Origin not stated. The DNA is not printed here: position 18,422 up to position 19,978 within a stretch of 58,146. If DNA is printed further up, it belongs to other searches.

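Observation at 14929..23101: ThiC-like + HemN-like radical SAM + two methyltransferases + PLP enzyme + HMGL-like synthase + EamA: candidate undescribed biosynthetic pathway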

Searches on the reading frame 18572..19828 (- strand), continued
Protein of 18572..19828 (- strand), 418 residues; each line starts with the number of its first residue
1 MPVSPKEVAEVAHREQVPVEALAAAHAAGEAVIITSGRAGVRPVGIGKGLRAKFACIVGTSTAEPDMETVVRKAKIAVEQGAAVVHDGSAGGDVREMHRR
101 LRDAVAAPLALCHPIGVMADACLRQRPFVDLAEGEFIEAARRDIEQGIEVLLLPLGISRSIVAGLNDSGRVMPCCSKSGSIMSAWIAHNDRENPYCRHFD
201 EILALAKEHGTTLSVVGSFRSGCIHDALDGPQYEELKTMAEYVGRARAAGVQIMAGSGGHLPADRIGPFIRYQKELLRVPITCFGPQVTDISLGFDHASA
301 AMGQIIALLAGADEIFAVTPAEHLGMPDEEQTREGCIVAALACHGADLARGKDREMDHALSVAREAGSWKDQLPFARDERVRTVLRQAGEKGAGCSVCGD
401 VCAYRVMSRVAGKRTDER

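Call 22: find_related_loci(query=A2, collection=genome_contigs, flank=10000)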
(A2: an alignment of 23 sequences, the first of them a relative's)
Query A2 (418 aa) in genome_contigs; peptide patterns used: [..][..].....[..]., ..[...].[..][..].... (x = any residue, [..] = any of these).
41 stretches matched a pattern; 2 encode a relative of the query (tblastn E <= 1e-3); 2 distinct loci.
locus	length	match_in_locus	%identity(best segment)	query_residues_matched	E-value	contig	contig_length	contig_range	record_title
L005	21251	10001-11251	83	1-418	0e+0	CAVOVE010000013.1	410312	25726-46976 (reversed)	MAG: uncultured Candidatus Rokubacteria bacterium isolate MFD09779.bin.2.198 genome assembly, contig: contig_7713, whole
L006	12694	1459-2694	59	1-413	1e-178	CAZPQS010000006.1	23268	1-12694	MAG TPA_asm: uncultured Planctomycetales bacterium isolate SRP323688_co1_149 genome assembly, contig: NODE_3768_length_2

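Call 29: list_cluster_members(proteins=[P0014, P0016, P0017, P0020, P0031, P0036, P0043, P0044, P0051, P0049])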
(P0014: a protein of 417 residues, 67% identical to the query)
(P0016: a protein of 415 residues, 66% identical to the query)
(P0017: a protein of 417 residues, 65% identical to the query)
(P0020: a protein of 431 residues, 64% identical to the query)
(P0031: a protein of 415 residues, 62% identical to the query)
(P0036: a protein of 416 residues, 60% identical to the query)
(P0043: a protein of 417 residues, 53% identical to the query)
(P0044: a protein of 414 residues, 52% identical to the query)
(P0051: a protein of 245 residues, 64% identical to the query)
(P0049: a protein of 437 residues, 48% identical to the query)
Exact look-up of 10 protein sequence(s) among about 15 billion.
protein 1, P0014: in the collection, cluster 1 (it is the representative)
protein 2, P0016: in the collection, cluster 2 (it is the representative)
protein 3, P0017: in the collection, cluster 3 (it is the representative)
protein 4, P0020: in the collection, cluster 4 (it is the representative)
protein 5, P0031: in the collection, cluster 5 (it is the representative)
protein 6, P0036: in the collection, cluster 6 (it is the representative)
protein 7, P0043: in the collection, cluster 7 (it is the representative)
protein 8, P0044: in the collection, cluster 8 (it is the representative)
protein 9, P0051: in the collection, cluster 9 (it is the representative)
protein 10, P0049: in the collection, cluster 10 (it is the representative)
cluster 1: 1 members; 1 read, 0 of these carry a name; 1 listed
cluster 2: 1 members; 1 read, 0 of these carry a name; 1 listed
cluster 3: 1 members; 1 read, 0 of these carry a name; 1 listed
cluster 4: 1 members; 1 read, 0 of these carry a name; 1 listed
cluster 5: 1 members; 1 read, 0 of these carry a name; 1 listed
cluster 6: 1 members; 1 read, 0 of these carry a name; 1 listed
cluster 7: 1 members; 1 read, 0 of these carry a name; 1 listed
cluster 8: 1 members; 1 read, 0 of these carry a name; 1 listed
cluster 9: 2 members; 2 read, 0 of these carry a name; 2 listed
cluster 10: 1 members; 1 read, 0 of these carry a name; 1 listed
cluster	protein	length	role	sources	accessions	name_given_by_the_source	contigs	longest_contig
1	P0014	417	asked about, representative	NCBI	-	-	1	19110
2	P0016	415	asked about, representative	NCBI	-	-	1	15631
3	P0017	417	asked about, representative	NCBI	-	-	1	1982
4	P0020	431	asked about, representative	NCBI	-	-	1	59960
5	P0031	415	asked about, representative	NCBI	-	-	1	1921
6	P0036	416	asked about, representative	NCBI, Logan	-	-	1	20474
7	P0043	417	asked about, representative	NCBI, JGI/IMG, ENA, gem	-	-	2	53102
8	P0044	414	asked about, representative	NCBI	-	-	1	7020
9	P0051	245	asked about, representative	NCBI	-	-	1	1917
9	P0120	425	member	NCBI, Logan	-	-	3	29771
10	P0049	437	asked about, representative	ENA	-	-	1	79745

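Call 32: find_encoding_contigs(protein=P0049, flank=10000, max_places=1)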
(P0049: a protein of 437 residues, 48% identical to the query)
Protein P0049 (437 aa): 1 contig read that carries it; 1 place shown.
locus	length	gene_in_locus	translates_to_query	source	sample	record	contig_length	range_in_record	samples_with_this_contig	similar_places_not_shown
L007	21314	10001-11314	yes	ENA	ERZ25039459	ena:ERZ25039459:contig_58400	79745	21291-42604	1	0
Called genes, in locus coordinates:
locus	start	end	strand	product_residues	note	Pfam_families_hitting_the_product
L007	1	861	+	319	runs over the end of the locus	PF03372:Exo_endo_phos (weak)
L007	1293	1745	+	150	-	PF00196:GerE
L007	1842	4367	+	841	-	-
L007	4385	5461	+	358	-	-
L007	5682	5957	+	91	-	-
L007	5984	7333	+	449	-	-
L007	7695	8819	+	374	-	PF00682:HMGL-like, PF22617:HCS_D2 (weak)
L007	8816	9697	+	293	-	PF00291:PALP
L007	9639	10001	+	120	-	-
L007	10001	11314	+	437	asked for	PF01964:ThiC_Rad_SAM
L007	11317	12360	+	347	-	PF01136:Peptidase_U32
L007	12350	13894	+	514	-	-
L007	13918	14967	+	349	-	PF00496:SBP_bac_5 (faint), PF04069:OpuAC, PF13379:NMT1_2, PF16868:NMT1_3 (faint), PF09084:NMT1, PF12974:Phosphonate-bd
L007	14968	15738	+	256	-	PF00528:BPD_transp_1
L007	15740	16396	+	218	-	PF00005:ABC_tran, PF13304:AAA_21 (faint)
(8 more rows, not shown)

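Call 33: find_encoding_contigs(protein=P0041, flank=10000, max_places=1)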
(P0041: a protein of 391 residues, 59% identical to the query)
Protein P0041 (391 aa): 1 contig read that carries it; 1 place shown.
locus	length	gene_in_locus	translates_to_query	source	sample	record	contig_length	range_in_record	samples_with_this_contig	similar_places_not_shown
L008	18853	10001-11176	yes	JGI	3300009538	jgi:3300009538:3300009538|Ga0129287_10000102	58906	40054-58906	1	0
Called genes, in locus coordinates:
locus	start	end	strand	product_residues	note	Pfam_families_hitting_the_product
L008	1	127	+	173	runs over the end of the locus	PF00889:EF_TS, PF25025:EF-Ts_N, PF00889:EF_TS (weak)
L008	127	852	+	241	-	PF00696:AA_kinase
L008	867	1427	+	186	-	PF01765:RRF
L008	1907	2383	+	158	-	PF00359:PTS_EIIA_2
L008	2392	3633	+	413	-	PF01933:CofD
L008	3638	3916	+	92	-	PF00381:PTS-HPr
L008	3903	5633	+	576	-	PF05524:PEP-utilisers_N, PF00391:PEP-utilizers, PF02896:PEP-utilizers_C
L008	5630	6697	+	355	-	PF01380:SIS (faint), PF10432:bact-PGI_C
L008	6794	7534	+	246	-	PF00483:NTP_transferase, PF12804:NTP_transf_3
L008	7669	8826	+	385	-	PF00682:HMGL-like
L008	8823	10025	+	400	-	PF00291:PALP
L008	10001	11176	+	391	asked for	PF01964:ThiC_Rad_SAM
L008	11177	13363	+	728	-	PF07883:Cupin_2 (faint), PF01209:Ubie_methyltran (weak), PF13489:Methyltransf_23 (weak), PF08241:Methyltransf_11 (faint), PF08242:Methyltransf_12 (weak), PF13649:Methyltransf_25 (weak), PF13847:Methyltransf_31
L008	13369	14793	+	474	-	PF04055:Radical_SAM, PF06969:HemN_C (weak)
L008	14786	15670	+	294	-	PF00892:EamA, PF03151:TPT (faint), PF08627:CRT-like (faint), PF00892:EamA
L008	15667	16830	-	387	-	PF01135:PCMT (weak), PF13489:Methyltransf_23, PF01209:Ubie_methyltran, PF08003:Methyltransf_9 (weak), PF08241:Methyltransf_11, PF08242:Methyltransf_12, PF13649:Methyltransf_25, PF13847:Methyltransf_31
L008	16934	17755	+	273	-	PF13191:AAA_16 (weak), PF13401:AAA_22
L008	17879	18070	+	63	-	-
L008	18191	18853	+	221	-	?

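Call 34: find_encoding_contigs(protein=P0036, flank=10000, max_places=1)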
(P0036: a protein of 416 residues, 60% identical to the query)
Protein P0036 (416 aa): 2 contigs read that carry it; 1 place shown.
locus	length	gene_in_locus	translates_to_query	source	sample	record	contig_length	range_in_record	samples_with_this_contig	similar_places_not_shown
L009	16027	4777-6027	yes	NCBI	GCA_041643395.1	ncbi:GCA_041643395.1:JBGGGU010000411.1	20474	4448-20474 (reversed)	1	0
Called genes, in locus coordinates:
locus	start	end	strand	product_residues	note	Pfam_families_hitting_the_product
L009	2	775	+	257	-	?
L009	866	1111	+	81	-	PF04342:DMT_6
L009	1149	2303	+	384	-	PF05958:tRNA_U5-meth_tr, PF05175:MTS (weak), PF01209:Ubie_methyltran (faint), PF03602:Cons_hypoth95 (weak), PF13847:Methyltransf_31, PF08241:Methyltransf_11 (faint), PF09445:Methyltransf_15 (weak), PF13649:Methyltransf_25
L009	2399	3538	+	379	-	PF00682:HMGL-like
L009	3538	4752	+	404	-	PF00291:PALP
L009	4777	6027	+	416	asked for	PF01964:ThiC_Rad_SAM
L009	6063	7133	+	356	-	PF01135:PCMT, PF01269:Fibrillarin (weak), PF02353:CMAS (weak), PF13489:Methyltransf_23 (weak), PF01209:Ubie_methyltran, PF13649:Methyltransf_25, PF13847:Methyltransf_31, PF08242:Methyltransf_12, +2 more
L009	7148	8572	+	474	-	PF04055:Radical_SAM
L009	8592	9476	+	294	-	PF00892:EamA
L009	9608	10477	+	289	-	PF02219:MTHFR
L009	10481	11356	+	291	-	PF07992:Pyr_redox_2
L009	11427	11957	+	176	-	PF13525:YfiO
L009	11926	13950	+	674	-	PF05170:AsmA (faint)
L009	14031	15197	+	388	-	PF10082:BBP2_2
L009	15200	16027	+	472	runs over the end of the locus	PF13727:CoA_binding_3, PF02397:Bac_transf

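Call 84: search_protein_representatives(protein=window:18572-19828:-)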
Query: 418 residues. Proteins with E-value up to 0.001 (for the whole library): 1542; up to 1e-10: 665; up to 1e-30: 142. The best 150 are listed.
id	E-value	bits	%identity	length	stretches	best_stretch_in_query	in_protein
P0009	2.6e-219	744.8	80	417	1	4-417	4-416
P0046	2.3e-128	445.3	83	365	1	2-248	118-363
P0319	5.9e-109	381.4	44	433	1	4-415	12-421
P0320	2.5e-95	336.5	45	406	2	29-367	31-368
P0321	8.4e-67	242.6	35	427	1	6-408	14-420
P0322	6.2e-66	239.7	34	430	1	11-413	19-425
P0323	9.7e-66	239.1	34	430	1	9-411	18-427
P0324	8.7e-65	235.9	36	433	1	10-409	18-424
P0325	2.0e-64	234.7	36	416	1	7-412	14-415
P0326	2.1e-64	234.6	34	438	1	7-409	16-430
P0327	1.4e-63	231.9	36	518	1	8-405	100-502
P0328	2.3e-63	231.3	34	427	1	7-410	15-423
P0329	1.5e-62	228.6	34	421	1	6-409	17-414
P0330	1.6e-61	225.1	58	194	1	1-182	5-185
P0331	7.5e-60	219.7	34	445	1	5-411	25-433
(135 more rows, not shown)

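Call 89: search_protein_families(library=pfam, proteins=[L005:11930-13909:+, L005:13900-15531:+, L001:13785-16076:-], max_evalue=0.001)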
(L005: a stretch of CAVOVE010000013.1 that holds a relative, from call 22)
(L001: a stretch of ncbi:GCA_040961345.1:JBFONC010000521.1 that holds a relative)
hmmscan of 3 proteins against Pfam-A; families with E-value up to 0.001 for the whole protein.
L005:11930-13909:+ (659 aa): 2 families
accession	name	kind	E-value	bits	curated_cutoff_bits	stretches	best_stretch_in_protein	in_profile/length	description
PF01663.27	Phosphodiest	-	1.1e-26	94.8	23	2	39-157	6-119/342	Type I phosphodiesterase / nucleotide pyrophosphatase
PF00884.28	Sulfatase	-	4.1e-06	26.8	25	0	604-643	262-301/301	Sulfatase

L005:13900-15531:+ (543 aa): 3 families
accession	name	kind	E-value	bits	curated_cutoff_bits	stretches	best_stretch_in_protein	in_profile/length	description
PF00884.28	Sulfatase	-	2.6e-36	125.9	25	1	52-386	2-298/301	Sulfatase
PF16347.10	SGSH_C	-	5.8e-08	33.5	29.3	1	347-498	10-149/154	N-sulphoglucosamine sulphohydrolase, C-terminal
PF01663.27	Phosphodiest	-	0.00014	22.1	23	0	296-329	187-220/342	Type I phosphodiesterase / nucleotide pyrophosphatase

L001:13785-16076:- (763 aa): 0 families
